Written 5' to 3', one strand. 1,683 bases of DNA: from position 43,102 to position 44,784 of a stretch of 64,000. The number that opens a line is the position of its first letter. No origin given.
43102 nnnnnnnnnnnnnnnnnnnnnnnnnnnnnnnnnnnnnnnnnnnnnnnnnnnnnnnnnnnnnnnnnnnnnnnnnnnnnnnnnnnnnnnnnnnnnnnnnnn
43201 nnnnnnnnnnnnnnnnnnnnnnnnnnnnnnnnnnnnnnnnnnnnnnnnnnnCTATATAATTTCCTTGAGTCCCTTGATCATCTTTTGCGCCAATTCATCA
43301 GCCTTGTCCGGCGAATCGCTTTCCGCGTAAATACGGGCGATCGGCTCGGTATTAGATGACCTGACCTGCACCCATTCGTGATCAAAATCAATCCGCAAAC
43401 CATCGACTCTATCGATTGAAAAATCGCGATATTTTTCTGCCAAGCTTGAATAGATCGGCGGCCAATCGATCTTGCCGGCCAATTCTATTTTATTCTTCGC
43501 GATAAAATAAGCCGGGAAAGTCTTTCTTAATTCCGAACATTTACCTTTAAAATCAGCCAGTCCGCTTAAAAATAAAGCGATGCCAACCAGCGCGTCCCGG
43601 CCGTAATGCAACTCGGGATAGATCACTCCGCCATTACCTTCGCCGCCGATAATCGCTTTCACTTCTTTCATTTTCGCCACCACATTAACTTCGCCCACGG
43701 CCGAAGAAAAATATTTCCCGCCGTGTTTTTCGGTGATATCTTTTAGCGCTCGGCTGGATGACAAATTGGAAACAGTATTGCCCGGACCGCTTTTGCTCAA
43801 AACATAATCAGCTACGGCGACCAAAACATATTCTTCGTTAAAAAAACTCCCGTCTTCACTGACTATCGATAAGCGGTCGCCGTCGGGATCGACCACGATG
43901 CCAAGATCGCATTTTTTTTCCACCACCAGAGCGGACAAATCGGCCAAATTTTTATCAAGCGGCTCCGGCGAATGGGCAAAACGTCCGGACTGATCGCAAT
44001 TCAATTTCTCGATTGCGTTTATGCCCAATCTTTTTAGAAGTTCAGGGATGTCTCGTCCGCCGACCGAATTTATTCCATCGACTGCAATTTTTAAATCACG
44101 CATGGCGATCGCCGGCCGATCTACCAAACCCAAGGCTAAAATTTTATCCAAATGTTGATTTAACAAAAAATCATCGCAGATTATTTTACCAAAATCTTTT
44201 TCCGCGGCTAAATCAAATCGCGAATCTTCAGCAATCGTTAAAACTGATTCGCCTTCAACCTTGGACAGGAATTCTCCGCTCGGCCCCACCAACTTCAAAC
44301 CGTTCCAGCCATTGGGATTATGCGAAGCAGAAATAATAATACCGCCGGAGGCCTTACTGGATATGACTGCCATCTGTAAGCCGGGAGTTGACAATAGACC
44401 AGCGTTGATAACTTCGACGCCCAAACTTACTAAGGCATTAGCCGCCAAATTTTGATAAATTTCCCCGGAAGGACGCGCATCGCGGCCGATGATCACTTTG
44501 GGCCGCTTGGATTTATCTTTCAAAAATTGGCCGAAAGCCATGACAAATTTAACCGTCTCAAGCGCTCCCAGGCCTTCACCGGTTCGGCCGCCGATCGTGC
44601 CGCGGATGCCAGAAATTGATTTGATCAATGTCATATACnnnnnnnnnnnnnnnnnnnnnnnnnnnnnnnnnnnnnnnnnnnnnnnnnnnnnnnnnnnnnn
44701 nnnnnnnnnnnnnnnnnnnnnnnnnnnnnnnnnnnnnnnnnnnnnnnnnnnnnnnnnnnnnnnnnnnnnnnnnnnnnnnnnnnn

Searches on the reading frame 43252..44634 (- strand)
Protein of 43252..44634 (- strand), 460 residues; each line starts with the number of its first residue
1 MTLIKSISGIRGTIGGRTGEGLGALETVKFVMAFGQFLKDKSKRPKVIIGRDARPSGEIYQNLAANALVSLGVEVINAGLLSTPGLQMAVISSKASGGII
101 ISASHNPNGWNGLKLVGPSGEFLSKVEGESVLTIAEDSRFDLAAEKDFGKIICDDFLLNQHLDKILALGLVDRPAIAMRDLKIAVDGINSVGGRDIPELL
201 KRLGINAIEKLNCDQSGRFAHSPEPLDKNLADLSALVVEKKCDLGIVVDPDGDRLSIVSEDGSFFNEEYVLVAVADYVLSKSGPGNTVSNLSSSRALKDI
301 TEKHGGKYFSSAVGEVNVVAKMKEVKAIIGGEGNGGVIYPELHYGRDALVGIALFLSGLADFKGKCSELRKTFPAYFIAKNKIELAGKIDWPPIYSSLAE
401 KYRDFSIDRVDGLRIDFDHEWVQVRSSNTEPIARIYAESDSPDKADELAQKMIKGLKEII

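Call 45: search_protein_families(library=pfam, proteins=[window:43252-44634:-], max_evalue=0.00001)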
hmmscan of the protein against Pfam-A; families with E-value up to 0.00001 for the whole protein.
window:43252-44634:- (460 aa): 4 families
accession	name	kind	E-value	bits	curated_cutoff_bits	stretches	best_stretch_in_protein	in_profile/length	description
PF02878.22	PGM_PMM_I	-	3.9e-29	101.5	22.5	1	8-136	7-132/138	Phosphoglucomutase/phosphomannomutase, alpha/beta/alpha domain I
PF02879.22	PGM_PMM_II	-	4.9e-20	72.4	29.3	1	171-262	11-103/103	Phosphoglucomutase/phosphomannomutase, alpha/beta/alpha domain II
PF02880.22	PGM_PMM_III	-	3.7e-19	69.4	20.7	1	268-372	3-110/115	Phosphoglucomutase/phosphomannomutase, alpha/beta/alpha domain III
PF00408.26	PGM_PMM_IV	-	1.6e-08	35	23.1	1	410-453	23-66/68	Phosphoglucomutase/phosphomannomutase, C-terminal domain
